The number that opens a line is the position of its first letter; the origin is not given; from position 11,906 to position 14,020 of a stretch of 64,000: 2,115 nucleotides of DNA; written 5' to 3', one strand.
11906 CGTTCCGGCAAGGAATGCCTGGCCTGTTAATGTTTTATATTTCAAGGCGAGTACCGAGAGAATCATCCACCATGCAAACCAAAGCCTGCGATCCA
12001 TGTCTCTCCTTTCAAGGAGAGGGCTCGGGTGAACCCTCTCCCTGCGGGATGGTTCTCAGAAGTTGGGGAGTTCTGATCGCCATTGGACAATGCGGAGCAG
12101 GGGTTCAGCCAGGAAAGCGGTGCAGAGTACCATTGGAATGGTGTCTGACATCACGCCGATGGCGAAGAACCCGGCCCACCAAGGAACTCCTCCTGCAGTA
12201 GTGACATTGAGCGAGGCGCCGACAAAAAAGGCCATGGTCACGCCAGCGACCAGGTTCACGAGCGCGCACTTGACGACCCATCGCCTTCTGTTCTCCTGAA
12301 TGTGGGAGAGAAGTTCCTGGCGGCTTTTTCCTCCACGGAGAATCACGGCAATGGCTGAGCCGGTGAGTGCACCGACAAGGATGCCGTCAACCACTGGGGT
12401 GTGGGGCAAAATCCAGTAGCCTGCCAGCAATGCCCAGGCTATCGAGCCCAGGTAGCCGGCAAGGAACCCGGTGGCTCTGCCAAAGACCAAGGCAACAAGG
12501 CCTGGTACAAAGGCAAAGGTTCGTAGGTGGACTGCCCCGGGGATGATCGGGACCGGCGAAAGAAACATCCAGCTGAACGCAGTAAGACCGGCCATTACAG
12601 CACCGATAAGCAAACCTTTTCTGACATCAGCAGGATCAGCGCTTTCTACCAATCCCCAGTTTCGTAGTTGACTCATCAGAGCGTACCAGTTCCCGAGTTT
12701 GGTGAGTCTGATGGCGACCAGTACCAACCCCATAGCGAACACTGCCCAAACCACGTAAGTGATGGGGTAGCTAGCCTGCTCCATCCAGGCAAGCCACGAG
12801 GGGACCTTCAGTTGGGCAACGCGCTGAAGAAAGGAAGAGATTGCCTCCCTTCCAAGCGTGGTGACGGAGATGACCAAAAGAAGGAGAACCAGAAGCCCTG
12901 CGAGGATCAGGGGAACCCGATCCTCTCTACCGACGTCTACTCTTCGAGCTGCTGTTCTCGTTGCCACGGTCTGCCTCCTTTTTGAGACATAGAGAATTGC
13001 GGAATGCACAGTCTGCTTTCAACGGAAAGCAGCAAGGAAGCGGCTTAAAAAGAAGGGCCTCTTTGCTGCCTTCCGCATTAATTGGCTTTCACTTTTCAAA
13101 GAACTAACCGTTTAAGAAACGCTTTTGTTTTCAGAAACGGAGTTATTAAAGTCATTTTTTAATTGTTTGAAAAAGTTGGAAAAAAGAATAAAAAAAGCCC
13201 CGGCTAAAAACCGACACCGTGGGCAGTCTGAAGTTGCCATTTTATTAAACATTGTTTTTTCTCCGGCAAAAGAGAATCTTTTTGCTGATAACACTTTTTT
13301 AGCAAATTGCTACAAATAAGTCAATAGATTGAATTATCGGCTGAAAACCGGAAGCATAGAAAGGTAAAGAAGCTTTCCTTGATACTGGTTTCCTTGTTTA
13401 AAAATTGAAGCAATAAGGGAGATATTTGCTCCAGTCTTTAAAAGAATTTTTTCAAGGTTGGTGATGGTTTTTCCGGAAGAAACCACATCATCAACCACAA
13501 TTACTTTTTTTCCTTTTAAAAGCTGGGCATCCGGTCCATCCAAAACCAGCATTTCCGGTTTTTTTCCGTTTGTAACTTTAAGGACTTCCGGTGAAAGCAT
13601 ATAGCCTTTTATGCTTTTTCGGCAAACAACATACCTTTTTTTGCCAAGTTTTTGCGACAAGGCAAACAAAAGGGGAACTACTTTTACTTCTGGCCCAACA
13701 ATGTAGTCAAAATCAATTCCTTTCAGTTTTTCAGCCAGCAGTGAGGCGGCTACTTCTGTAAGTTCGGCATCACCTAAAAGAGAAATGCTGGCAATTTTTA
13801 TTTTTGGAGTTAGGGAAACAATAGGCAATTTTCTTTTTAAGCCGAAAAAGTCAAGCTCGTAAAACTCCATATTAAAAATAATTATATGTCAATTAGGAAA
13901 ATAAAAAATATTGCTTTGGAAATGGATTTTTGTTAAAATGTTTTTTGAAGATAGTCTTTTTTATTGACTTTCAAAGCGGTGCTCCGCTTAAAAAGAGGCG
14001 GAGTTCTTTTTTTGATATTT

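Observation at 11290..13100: GC-rich foreign patch replacing the T and putative S components of an ECF transporter whose ATPase gene is native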

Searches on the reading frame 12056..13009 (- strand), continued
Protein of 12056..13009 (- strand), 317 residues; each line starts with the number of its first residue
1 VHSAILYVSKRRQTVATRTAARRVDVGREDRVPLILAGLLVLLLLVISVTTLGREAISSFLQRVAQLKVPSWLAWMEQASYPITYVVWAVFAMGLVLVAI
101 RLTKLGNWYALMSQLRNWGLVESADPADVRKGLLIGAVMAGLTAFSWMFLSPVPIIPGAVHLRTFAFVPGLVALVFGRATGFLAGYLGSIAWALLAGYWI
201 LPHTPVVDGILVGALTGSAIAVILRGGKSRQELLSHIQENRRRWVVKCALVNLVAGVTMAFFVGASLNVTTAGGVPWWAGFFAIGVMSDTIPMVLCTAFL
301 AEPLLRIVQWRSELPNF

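Call 63: search_protein_families(library=pfam, proteins=[L009:2029-2598:+, L009:2612-4300:+, L009:4297-5088:+, L009:5037-5894:+, L009:5914-6507:+, L009:6541-7104:+, L009:7080-8441:+], max_evalue=0.01)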
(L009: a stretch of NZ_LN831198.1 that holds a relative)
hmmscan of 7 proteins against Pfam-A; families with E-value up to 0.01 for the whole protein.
L009:2029-2598:+ (189 aa): 1 family
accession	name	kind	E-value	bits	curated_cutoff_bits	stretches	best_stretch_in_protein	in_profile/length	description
PF00857.26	Isochorismatase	-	3.1e-48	164.6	27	1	8-182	2-174/175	Isochorismatase domain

L009:2612-4300:+ (562 aa): 25 families
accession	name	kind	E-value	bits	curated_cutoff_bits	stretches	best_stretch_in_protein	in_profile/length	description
PF00005.33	ABC_tran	-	5.5e-57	192.6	25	2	306-449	1-136/137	ABC transporter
PF13304.12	AAA_21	-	1.8e-17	64.8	27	2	421-484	237-303/304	AAA domain, putative AbiEii toxin, Type IV TA system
PF02463.25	SMC_N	-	2e-11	44.2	40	2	300-490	7-207/220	RecF/RecN/SMC N terminal domain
PF13555.12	AAA_29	-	2.5e-08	34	27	1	24-49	13-38/61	P-loop containing region of AAA domain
PF03193.22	RsgA_GTPase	-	1.1e-06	29.1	30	0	285-344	76-134/174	RsgA GTPase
PF13476.12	AAA_23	-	4.9e-06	27.8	27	1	301-334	5-37/201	AAA domain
PF13175.12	AAA_15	-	1.7e-05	25.1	32.1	0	302-400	10-111/374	AAA ATPase domain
PF20703.3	nSTAND1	-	3e-05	24.3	27.1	0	26-61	26-59/379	Novel STAND NTPase 1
PF13191.12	AAA_16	-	3.4e-05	24.8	32.6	0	317-342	25-51/167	AAA ATPase domain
PF06745.19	ATPase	-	5.9e-05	23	26.6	0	311-335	14-38/231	KaiC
PF20720.3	nSTAND3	-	6.1e-05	23.2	27.2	0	318-338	19-39/155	Novel STAND NTPase 3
PF13401.12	AAA_22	-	6.8e-05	23.6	27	1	317-408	6-65/130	AAA domain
PF13481.12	AAA_25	-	9e-05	22.6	27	0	30-49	30-49/195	AAA domain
PF05729.18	NACHT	-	0.00022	21.5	26.7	0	318-337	2-21/167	NACHT domain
PF13479.12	AAA_24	-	0.00022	21.5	27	0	317-336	3-22/195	AAA domain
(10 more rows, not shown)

L009:4297-5088:+ (263 aa): 1 family
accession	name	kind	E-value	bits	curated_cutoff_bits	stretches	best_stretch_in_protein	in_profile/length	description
PF02361.21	CbiQ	-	6.3e-36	124.5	25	1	10-216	2-205/216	Cobalt transport protein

L009:5037-5894:+ (285 aa): 1 family
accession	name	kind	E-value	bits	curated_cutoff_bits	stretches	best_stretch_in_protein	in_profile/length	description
PF02633.19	Creatininase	-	6.8e-67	225.8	31.3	1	30-272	3-237/238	Creatinine amidohydrolase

L009:5914-6507:+ (197 aa): 1 family
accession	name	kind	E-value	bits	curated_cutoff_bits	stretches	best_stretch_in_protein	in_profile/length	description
PF07155.17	ECF-ribofla_trS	-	0.0044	17.5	26.7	0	44-166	29-149/172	ECF-type riboflavin transporter, S component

L009:6541-7104:+ (187 aa): 1 family
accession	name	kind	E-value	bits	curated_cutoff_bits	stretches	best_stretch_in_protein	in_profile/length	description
PF02441.25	Flavoprotein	-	8.5e-46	155.9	22.7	1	1-170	1-161/162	Flavoprotein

L009:7080-8441:+ (453 aa): 3 families
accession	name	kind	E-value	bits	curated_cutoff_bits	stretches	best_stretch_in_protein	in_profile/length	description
PF01977.22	UbiD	-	1.1e-53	182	23.3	1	102-298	3-204/206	3-octaprenyl-4-hydroxybenzoate carboxy-lyase Rift-related domain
PF20696.2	UbiD_C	-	1.4e-36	125.8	24.2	1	306-426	4-127/127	3-octaprenyl-4-hydroxybenzoate carboxy-lyase C-terminal domain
PF20695.2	UbiD_N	-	3.8e-14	53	24.3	1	16-92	1-77/78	3-octaprenyl-4-hydroxybenzoate carboxy-lyase N-terminal domain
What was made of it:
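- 12056..12967 (-): Putative S component: 303 aa from GTG 12967 (the ORF extends to 13009). About 185 aa form an S-type core after an N-terminal extension of about 120 aa. GC 0.56, GC3 0.62. A distant short homolog has a weak PF07155 hit beside CbiQ and a fused ATPase (call 63).
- On ECF-type ABC importer (dedicated/group I): A distant homolog has PF07155 at E = 0.0044 (call 63).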

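Call 73: search_protein_representatives(alignment_id=A1)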
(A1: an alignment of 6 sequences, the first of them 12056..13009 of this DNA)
Query: 6 sequences, 300 profile positions. Proteins with E-value up to 0.001 (for the whole library): 28; up to 1e-10: 21; up to 1e-30: 6. The best 28 are listed.
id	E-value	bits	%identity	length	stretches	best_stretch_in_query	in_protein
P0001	1.2e-150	517.6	-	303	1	4-300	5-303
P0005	5.0e-122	423.6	-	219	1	82-300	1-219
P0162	4.2e-65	236.8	-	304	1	21-300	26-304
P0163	1.7e-49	185.5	-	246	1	89-294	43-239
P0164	2.3e-42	162.1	-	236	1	77-293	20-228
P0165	7.3e-33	130.9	-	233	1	115-289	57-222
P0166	6.6e-28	114.6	-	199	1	46-197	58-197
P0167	2.5e-26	109.5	-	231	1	109-280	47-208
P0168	2.7e-21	92.9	-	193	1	124-292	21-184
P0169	1.1e-19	87.7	-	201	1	125-298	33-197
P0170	2.6e-19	86.4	-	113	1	124-214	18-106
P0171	1.6e-17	80.5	-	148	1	80-200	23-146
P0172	1.3e-16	77.6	-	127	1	125-199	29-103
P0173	4.1e-16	75.9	-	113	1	120-196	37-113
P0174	6.0e-16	75.4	-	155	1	125-200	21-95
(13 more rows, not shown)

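Call 75: search_dna_similar(query=window:12056-12967:-, collection=plasmids, mode=protein, max_rows=8)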
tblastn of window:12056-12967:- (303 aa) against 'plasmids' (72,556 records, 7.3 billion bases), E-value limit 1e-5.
Records with a match: 7; places in all: 7; records where one place covers at least 80% of the query: 0.
Best place of each record, by identity: <60% 7.
By first word of the organism name: Rhizobium 5; Brucella 1; Geminicoccaceae 1.
By predicted mobility (MOB-suite, as given by PLSDB): non-mobilizable 6; conjugative 1.
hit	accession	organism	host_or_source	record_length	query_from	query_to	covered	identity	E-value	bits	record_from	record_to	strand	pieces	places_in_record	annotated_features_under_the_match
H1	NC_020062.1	Rhizobium tropici CIAT 899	Phaseolus vulgaris root nodule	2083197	119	295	58%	37.3%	6e-20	97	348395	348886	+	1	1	record has no annotation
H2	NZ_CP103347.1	Brucella anthropi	-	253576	119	295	58%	36.7%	5e-19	94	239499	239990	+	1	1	aminotriazole resistance protein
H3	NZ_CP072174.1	Rhizobium sp. AB2/73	Phyla canescens,cell culture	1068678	119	295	58%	36.2%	3e-20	98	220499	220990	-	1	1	record has no annotation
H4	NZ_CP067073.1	Rhizobium sp. AB2/73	Phyla canescens,cell culture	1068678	119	295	58%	36.2%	3e-20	98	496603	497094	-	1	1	record has no annotation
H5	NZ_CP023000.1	Rhizobium sp. 11515TR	Cell culture,agricultural soil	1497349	119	295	58%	36.2%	7e-20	97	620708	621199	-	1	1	record has no annotation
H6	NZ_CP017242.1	Rhizobium etli 8C-3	Phaseolus vulgaris,cell culture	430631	119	295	58%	35.0%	3e-18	92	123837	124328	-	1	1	aminotriazole resistance protein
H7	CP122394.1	Geminicoccaceae bacterium SCSIO 64248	Montipora informis (coral)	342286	129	301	57%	34.1%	1e-19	96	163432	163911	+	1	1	hypothetical protein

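Call 76: search_dna_similar(query=window:12056-12967:-, collection=phages, mode=protein, max_rows=8)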
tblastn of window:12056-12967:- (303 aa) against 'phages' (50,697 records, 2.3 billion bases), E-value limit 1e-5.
No match.

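Call 78: get_annotated_region(hit=H2, flank=6000)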
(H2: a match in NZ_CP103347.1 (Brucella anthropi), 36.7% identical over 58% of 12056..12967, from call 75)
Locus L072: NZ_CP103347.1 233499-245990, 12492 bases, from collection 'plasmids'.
description: Brucella anthropi strain CGMCC 1.17299 plasmid p1, complete sequence
organism: Brucella anthropi (NCBI taxid 529)
taxonomy: Bacteria; Pseudomonadota; Alphaproteobacteria; Hyphomicrobiales; Brucellaceae; Brucella; Brucella anthropi
host: -; source: -; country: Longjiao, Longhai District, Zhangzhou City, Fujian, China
typing (MOB-suite, as given by PLSDB): non-mobilizable; mating-pair formation MPF_T
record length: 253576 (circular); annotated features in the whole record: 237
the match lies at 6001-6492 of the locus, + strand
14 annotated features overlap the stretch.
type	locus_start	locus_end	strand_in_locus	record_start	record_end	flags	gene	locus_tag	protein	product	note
CDS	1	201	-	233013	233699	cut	-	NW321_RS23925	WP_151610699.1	IS6 family transposase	-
CDS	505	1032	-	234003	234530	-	-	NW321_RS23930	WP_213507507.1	RES family NAD+ phosphorylase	-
CDS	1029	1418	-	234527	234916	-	-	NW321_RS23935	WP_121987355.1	hypothetical protein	-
CDS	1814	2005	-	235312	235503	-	-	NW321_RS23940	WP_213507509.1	hypothetical protein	-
CDS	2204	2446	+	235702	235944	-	-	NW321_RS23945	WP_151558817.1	WGR domain-containing protein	-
CDS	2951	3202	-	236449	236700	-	-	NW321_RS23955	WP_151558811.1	antitoxin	-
CDS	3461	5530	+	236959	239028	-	-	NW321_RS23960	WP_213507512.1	ATP-dependent helicase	-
CDS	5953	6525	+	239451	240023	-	-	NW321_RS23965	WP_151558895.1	aminotriazole resistance protein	-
CDS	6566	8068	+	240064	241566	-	-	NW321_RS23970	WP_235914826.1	ABC transporter ATP-binding protein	-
CDS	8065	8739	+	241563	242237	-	-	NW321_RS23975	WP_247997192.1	energy-coupling factor transporter transmembrane component T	GO:0055085 - transmembrane transport [Evidence IEA]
CDS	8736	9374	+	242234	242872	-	-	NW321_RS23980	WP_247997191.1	phosphoribosyltransferase family protein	GO:0009116 - nucleoside metabolic process [Evidence IEA]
CDS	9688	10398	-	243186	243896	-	-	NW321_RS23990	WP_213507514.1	IS6 family transposase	-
CDS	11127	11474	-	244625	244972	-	bigR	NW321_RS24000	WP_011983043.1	sulfite-sensing transcriptional repressor BigR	-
CDS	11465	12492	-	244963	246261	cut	blh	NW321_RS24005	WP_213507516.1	bifunctional sulfur transferase/dioxygenase Blh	-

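Call 79: search_protein_families(library=ncbifam, proteins=[L072:5953-6525:+, L072:8736-9374:+, L009:5914-6507:+], max_evalue=0.01)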
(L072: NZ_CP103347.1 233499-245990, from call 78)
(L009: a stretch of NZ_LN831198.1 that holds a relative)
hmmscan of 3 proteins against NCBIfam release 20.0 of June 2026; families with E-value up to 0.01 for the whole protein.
L072:5953-6525:+ (190 aa): 0 families

L072:8736-9374:+ (212 aa): 29 families (the best 25 are shown)
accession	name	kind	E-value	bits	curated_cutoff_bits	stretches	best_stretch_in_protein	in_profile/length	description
NF005592.0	PRK07322.1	subfamily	1e-36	126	143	1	14-197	3-177/180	adenine phosphoribosyltransferase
NF004689.0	PRK06031.1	equivalog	1.3e-33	116.2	175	1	20-183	38-203/233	phosphoribosyltransferase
NF006671.0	PRK09219.1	equivalog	2.6e-17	62.9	177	1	47-201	32-185/192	xanthine phosphoribosyltransferase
TIGR01743.1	purR_Bsub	equivalog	3.9e-15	55.6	258.7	1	52-193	115-252/268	pur operon repressor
NF006328.0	PRK08558.1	equivalog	8.6e-15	55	184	1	49-176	95-218/238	adenine phosphoribosyltransferase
TIGR01744.1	XPRTase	equivalog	5e-14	52.4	164.45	1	49-201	34-185/191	xanthine phosphoribosyltransferase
TIGR01367.1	pyrE_Therm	equivalog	1.8e-13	50.5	150.25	1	49-190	40-161/187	orotate phosphoribosyltransferase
TIGR00336.1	pyrE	equivalog_domain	5.5e-13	49.1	106.8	1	131-175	105-149/173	orotate phosphoribosyltransferase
NF002633.0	PRK02304.1-2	equivalog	5.6e-11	42.5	224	1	55-171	38-148/172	adenine phosphoribosyltransferase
NF002620.0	PRK02277.1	subfamily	1.1e-10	41.5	115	1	52-171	71-178/201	orotate phosphoribosyltransferase-like protein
NF002636.0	PRK02304.1-5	equivalog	2.2e-10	40.3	125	1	53-171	42-154/176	adenine phosphoribosyltransferase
TIGR01090.1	apt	equivalog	1.3e-09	38.4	185.85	1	55-171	36-146/169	adenine phosphoribosyltransferase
NF002635.0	PRK02304.1-4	subfamily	2.8e-08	33.5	146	1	56-177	45-158/188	adenine phosphoribosyltransferase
NF040646.1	HPT_Archaea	equivalog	2.9e-08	33.5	200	1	64-177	52-157/184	hypoxanthine/guanine phosphoribosyltransferase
NF002634.0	PRK02304.1-3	equivalog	3.9e-07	29.9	170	1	65-171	55-155/182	adenine phosphoribosyltransferase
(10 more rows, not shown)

L009:5914-6507:+ (197 aa): 0 families
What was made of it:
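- Closest known: S, fused ATPase, T, PRTase block on Brucella anthropi plasmid p1. Same: It is linked to a fused ECF ATPase, a T component and a PRK07322/PRK06031-type PRTase (calls 75, 78, 79).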

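Call 81: find_related_loci(query=A1, collection=viral_contigs, flank=6000)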
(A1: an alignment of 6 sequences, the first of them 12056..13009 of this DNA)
Query A1 (317 aa) in viral_contigs; peptide patterns used: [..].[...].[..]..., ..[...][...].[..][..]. (x = any residue, [..] = any of these).
45 stretches matched a pattern, but none encodes a relative of the query by tblastn (E <= 1e-3).
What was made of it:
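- Tried and rejected: Phage or viral carriage: none (calls 76, 81).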

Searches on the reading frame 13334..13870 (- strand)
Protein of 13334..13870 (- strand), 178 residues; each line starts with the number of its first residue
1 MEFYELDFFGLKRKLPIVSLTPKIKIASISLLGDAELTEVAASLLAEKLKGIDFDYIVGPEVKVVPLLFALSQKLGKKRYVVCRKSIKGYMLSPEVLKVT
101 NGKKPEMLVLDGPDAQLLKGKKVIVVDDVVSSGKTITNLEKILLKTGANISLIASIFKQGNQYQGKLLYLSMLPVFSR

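Call 6: search_protein_families(library=pfam, proteins=[window:13334-13870:-], max_evalue=0.01)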
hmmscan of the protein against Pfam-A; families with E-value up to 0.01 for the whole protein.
window:13334-13870:- (178 aa): 2 families
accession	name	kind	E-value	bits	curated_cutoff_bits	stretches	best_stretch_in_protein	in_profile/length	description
PF00156.33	Pribosyltran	-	9.4e-12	45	26.3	1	39-157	17-125/158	Phosphoribosyl transferase domain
PF15609.12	PRTase_2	-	0.0088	16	28.8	0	114-146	113-145/188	Phosphoribosyl transferase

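Call 7: search_protein_families(library=ncbifam, proteins=[window:13334-13870:-], max_evalue=0.01)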
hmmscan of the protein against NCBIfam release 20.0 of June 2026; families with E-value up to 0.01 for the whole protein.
window:13334-13870:- (178 aa): 29 families (the best 25 are shown)
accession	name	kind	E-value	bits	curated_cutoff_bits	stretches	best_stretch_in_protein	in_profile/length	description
NF005592.0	PRK07322.1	subfamily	3e-51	173.4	143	1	1-177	1-178/180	adenine phosphoribosyltransferase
NF004689.0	PRK06031.1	equivalog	2.1e-18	66.4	175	1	36-167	67-201/233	phosphoribosyltransferase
TIGR00336.1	pyrE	equivalog_domain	1.2e-12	48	106.8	1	34-160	34-148/173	orotate phosphoribosyltransferase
NF040646.1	HPT_Archaea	equivalog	1.2e-11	44.5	200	1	37-163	39-157/184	hypoxanthine/guanine phosphoribosyltransferase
NF002635.0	PRK02304.1-4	subfamily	6.6e-11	42.1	146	1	37-162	39-157/188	adenine phosphoribosyltransferase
NF006328.0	PRK08558.1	equivalog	1.4e-09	37.9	184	1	29-162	87-218/238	adenine phosphoribosyltransferase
NF009211.0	PRK12560.1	equivalog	2.8e-09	37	188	1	35-159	35-153/187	adenine phosphoribosyltransferase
TIGR01090.1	apt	equivalog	7.6e-09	35.9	185.85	1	30-157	23-146/169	adenine phosphoribosyltransferase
NF002633.0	PRK02304.1-2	equivalog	3.1e-08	33.6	224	1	30-156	25-147/172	adenine phosphoribosyltransferase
NF002620.0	PRK02277.1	subfamily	1.3e-07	31.5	115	1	37-158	69-179/201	orotate phosphoribosyltransferase-like protein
NF002636.0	PRK02304.1-5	equivalog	1.4e-07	31.2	125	1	30-156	31-153/176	adenine phosphoribosyltransferase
TIGR01367.1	pyrE_Therm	equivalog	3.1e-07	30.2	150.25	1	117-166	102-149/187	orotate phosphoribosyltransferase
TIGR01743.1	purR_Bsub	equivalog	2.7e-06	26.6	258.7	1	32-162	107-236/268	pur operon repressor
NF002634.0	PRK02304.1-3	equivalog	8.9e-06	25.5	170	1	30-158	32-156/182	adenine phosphoribosyltransferase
NF002095.0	PRK00934.1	equivalog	2.4e-05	23.6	296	1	118-154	203-239/287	ribose-phosphate diphosphokinase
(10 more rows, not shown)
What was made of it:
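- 13334..13870 (-): PRT1: 178-aa phosphoribosyltransferase, host-like composition (GC3 0.33). It is its own transcription unit. NCBIfam NF005592 (PRK07322, 'adenine phosphoribosyltransferase' subfamily) scores 173 bits against a cutoff of 143 (call 7).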
